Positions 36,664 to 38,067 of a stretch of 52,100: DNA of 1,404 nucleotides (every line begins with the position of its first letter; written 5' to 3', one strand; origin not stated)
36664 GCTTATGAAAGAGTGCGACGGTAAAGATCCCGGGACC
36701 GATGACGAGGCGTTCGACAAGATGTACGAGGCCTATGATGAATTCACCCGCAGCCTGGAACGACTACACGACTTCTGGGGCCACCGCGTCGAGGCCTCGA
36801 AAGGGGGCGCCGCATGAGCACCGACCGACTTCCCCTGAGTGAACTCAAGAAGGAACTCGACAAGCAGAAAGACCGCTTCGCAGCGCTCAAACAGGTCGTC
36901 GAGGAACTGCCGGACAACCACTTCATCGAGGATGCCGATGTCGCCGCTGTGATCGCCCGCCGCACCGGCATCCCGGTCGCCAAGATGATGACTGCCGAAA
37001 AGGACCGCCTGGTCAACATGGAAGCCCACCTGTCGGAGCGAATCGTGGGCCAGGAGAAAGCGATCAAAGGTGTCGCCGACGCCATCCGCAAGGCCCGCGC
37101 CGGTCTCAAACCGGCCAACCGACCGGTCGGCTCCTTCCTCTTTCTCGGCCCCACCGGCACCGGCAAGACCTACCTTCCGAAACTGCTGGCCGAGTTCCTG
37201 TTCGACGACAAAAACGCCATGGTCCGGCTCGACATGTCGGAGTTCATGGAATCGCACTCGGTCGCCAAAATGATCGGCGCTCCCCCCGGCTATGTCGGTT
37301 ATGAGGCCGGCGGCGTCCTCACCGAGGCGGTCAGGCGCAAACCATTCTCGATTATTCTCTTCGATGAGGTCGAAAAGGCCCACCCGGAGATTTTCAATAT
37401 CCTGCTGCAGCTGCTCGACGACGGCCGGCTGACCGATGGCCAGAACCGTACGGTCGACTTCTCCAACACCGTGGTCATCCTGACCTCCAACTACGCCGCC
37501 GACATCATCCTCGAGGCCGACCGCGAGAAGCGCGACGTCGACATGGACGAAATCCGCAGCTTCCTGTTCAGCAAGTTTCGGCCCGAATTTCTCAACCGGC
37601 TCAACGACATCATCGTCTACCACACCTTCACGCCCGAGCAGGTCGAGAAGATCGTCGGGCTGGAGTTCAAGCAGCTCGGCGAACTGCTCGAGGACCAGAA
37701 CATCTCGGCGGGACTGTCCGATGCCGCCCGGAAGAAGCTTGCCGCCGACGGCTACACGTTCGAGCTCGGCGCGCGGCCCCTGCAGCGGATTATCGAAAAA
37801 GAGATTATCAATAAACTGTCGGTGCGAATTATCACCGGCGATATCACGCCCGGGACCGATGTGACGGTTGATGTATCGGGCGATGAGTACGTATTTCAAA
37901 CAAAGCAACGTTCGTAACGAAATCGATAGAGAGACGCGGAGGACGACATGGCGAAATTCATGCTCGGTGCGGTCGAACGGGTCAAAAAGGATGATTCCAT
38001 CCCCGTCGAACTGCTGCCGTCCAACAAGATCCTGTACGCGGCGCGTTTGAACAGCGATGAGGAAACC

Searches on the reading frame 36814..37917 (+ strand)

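Call 7: search_protein_families(library=pfam, proteins=[window:36814-37917:+], max_evalue=0.01)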
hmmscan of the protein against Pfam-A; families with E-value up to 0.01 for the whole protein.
window:36814-37917:+ (367 aa): 10 families
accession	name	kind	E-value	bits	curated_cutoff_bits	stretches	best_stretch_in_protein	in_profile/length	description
PF07724.20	AAA_2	-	1.3e-61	207.9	27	1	103-266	1-166/166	AAA domain (Cdc48 subfamily)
PF10431.15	ClpB_D2-small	-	4.9e-20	71.8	21.9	1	273-352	2-81/81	C-terminal, D2-small domain, of ClpB protein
PF07728.20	AAA_5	-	4.9e-13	49.7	22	1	108-226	2-122/139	AAA domain (dynein-related subfamily)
PF00004.35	AAA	-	2.4e-10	41.4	21.2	1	109-237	2-119/131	ATPase family associated with various cellular activities (AAA)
PF00158.32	Sigma54_activat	-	4.2e-05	23.7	20.2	1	92-226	9-143/168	Sigma-54 interaction domain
PF13401.12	AAA_22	-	0.00012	22.9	27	1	107-203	7-110/130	AAA domain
PF06309.17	Torsin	-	0.0006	20.4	27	1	65-132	15-80/127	Torsin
PF12775.13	AAA_7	-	0.0021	18.1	25.8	1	107-154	35-82/181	P-loop containing dynein motor region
PF00437.27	T2SSE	-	0.004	16.3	24.9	1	98-181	135-216/370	Type II/IV secretion system protein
PF17969.6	Ldt_C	-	0.0096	17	26.8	0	7-55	19-65/67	L,D-transpeptidase C-terminal domain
